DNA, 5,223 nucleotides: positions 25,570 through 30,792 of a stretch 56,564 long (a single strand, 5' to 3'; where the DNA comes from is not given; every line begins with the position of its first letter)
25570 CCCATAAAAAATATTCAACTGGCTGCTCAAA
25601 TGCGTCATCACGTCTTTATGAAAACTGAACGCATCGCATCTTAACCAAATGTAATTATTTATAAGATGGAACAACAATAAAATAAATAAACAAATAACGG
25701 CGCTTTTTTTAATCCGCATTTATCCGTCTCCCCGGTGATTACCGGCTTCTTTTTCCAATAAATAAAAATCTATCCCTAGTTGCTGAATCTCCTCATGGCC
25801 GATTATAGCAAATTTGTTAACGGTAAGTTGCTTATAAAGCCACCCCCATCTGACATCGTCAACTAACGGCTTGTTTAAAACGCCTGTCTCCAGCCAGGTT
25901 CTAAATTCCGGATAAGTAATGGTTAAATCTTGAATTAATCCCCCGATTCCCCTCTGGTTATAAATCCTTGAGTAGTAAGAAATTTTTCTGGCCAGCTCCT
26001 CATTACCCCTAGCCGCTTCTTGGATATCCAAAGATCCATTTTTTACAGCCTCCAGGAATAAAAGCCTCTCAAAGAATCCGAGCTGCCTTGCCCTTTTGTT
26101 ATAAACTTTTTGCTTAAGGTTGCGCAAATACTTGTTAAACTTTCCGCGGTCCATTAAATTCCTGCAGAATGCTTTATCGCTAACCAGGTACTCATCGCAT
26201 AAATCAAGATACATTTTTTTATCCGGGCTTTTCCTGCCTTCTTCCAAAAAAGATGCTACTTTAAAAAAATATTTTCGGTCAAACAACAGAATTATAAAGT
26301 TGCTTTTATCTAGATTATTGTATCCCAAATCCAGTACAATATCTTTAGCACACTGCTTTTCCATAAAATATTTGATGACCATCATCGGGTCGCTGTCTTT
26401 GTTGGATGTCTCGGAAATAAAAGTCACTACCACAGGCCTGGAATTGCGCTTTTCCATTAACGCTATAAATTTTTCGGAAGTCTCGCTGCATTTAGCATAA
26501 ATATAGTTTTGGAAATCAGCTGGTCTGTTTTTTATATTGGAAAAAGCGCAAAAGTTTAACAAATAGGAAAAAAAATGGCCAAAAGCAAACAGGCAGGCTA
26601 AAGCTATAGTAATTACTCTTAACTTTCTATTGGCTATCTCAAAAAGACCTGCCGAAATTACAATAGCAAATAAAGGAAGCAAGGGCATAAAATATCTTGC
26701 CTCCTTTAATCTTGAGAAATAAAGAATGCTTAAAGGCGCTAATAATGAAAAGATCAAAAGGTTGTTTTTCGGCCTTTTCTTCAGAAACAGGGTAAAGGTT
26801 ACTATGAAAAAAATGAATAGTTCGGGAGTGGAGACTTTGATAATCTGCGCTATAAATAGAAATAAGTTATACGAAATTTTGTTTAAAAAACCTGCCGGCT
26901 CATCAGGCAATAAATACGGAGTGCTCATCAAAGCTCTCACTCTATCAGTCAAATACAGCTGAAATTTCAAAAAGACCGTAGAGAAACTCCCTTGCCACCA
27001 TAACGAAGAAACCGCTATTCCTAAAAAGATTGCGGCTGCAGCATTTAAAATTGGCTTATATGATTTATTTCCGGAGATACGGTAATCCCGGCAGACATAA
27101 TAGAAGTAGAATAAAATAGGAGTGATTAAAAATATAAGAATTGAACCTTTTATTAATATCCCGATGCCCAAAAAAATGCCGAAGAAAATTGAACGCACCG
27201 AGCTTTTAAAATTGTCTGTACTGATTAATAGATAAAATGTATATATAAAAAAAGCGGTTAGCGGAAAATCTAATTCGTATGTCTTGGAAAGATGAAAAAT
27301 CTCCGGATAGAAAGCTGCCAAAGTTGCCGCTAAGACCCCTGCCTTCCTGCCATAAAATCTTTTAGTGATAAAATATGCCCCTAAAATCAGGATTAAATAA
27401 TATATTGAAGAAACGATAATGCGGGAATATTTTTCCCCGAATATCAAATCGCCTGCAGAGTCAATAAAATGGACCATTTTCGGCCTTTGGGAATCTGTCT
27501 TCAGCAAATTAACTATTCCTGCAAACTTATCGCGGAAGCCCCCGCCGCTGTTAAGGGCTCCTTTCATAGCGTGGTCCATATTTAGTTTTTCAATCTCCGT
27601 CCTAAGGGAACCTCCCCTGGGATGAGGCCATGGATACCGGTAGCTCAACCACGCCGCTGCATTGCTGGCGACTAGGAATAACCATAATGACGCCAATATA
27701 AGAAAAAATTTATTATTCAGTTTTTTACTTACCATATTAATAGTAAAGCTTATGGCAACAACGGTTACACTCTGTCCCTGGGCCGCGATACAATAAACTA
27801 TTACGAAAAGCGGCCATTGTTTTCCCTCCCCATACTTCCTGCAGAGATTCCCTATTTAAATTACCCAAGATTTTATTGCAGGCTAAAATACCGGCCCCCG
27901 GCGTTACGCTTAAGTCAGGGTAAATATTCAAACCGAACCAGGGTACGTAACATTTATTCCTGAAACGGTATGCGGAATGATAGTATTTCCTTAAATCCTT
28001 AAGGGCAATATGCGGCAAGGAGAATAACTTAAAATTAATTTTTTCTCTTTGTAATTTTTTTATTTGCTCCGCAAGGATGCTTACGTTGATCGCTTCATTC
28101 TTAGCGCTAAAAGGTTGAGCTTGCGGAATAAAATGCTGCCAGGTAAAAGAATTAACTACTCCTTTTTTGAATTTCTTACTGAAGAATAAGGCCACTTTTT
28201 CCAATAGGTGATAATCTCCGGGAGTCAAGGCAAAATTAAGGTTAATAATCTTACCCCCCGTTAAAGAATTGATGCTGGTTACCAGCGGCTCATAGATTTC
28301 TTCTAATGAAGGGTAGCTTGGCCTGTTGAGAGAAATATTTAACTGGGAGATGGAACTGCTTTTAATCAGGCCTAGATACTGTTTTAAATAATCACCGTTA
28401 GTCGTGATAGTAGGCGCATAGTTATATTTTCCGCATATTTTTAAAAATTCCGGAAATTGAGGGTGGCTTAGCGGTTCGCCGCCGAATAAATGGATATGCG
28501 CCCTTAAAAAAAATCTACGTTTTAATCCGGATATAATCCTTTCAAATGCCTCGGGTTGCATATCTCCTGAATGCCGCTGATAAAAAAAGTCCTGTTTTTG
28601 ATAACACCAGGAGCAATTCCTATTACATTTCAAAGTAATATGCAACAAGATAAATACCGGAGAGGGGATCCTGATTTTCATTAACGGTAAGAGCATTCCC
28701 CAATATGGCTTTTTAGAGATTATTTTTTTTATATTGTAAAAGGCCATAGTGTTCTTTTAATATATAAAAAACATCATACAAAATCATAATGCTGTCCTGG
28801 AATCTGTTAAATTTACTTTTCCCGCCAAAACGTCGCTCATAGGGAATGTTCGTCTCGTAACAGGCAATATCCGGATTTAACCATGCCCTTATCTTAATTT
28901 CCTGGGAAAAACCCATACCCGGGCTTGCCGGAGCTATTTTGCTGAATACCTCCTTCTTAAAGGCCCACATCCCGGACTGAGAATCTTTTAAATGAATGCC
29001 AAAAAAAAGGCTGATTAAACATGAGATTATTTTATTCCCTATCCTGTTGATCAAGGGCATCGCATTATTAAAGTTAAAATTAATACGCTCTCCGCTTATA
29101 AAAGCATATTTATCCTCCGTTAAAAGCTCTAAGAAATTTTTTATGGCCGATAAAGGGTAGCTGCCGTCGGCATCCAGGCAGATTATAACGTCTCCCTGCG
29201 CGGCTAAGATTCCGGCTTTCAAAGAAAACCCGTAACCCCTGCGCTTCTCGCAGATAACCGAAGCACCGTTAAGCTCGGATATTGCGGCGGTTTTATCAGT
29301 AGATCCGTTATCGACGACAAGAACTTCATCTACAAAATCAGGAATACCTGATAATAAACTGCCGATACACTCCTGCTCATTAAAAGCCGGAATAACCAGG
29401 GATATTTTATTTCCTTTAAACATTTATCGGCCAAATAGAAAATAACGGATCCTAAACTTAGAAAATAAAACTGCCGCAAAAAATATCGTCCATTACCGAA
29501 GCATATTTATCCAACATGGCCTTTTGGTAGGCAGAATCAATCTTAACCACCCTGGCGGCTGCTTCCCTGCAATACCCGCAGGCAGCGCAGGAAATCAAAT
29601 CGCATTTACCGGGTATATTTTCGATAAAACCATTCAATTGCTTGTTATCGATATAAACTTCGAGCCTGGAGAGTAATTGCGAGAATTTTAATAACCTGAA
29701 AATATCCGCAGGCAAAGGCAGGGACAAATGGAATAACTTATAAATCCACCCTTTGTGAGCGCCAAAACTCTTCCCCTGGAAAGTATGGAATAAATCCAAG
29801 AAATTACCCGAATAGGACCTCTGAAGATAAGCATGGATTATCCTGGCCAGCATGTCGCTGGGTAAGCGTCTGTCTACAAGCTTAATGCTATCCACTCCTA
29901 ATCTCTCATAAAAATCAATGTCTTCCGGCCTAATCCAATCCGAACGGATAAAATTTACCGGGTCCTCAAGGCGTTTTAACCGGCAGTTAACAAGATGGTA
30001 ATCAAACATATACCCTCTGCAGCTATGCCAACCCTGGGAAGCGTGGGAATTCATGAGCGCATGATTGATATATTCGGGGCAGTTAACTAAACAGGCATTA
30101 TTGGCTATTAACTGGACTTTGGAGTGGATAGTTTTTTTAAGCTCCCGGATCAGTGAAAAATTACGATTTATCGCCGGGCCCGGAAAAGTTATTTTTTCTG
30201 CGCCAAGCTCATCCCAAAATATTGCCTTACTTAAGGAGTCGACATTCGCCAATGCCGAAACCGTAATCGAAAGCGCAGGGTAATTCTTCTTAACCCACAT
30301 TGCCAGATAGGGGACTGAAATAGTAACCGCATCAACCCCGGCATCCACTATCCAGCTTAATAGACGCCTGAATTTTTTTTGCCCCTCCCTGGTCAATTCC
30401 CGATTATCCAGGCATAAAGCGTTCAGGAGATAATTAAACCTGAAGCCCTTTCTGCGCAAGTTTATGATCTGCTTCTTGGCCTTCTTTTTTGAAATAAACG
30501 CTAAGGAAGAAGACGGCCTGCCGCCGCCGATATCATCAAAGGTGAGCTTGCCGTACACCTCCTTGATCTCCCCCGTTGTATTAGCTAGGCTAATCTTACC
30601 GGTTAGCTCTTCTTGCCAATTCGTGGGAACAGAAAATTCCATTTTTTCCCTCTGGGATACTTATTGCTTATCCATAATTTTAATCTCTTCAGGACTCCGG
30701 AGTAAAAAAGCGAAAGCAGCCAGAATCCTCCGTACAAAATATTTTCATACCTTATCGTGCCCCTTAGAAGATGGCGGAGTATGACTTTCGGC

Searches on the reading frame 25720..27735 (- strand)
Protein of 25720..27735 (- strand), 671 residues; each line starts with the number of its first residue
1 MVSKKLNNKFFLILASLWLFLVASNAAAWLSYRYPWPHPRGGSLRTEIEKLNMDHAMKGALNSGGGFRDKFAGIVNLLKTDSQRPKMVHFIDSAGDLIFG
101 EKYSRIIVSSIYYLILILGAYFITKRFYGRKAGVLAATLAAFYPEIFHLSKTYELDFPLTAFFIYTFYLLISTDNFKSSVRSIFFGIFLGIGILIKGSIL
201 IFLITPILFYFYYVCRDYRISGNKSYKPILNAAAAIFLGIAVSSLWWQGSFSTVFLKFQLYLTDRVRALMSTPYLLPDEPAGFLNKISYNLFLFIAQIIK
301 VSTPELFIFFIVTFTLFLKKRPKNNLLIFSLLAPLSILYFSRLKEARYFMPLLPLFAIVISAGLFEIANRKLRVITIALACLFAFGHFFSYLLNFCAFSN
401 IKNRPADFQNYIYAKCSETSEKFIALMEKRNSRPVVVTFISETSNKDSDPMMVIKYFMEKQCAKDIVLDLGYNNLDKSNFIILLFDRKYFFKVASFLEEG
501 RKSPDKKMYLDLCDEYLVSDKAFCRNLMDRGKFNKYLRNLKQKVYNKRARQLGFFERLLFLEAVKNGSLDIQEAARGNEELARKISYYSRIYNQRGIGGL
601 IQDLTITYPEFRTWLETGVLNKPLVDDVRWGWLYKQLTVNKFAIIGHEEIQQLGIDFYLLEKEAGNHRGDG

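Call 6: search_protein_families(library=pfam, proteins=[window:25720-27735:-], max_evalue=0.001)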
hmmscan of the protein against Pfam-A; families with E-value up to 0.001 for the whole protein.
window:25720-27735:- (671 aa): 1 family
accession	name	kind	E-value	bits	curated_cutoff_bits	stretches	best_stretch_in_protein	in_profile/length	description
PF13231.12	PMT_2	-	2.5e-14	54.2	26.1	1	84-247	2-160/160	Dolichyl-phosphate-mannose-protein mannosyltransferase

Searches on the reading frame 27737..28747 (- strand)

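Call 22: search_protein_families(library=pfam, proteins=[window:27737-28747:-], max_evalue=0.001)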
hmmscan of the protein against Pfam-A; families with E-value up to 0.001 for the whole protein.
window:27737-28747:- (336 aa): 3 families
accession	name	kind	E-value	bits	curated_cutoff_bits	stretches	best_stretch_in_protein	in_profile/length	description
PF04055.27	Radical_SAM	-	3.7e-13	50.4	29.5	1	37-143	3-112/166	Radical SAM superfamily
PF13186.11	SPASM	-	1.8e-07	31.8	21.5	1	266-330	1-66/67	Iron-sulfur cluster-binding domain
PF13353.11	Fer4_12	-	6.8e-05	23.6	22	1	40-108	14-77/137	4Fe-4S single cluster domain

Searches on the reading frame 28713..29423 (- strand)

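Call 22: search_protein_families(library=pfam, proteins=[window:28713-29423:-], max_evalue=0.001)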
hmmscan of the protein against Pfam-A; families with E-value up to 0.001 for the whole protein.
window:28713-29423:- (236 aa): 1 family
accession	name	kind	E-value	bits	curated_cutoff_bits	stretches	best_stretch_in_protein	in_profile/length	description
PF00535.33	Glycos_transf_2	-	5.5e-21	75.7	23.3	1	8-163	1-167/168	Glycosyl transferase family 2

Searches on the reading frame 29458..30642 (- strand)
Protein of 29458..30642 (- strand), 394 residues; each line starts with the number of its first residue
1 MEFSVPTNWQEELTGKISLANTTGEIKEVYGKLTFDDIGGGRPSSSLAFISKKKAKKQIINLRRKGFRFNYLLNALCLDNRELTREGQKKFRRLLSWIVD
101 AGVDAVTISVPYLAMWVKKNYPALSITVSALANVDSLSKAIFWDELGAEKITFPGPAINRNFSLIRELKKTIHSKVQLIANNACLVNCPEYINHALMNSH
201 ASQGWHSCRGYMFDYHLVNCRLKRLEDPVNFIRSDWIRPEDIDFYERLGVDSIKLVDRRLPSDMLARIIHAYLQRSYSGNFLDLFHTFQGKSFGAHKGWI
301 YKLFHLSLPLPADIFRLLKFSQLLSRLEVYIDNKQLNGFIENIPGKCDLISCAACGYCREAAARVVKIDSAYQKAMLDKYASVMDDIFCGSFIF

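Call 22: search_protein_families(library=pfam, proteins=[window:29458-30642:-], max_evalue=0.001)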
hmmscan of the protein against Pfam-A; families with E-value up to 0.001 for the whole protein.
window:29458-30642:- (394 aa): 1 family
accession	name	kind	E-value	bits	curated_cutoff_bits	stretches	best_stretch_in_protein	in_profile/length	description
PF01136.24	Peptidase_U32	-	1.2e-09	38.3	22.4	1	89-272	2-191/233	Peptidase family U32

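Call 62: search_protein_families(library=ncbifam, proteins=[window:29458-30642:-], max_evalue=0.00001)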
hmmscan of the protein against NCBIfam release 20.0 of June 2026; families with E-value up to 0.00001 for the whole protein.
window:29458-30642:- (394 aa): 0 families
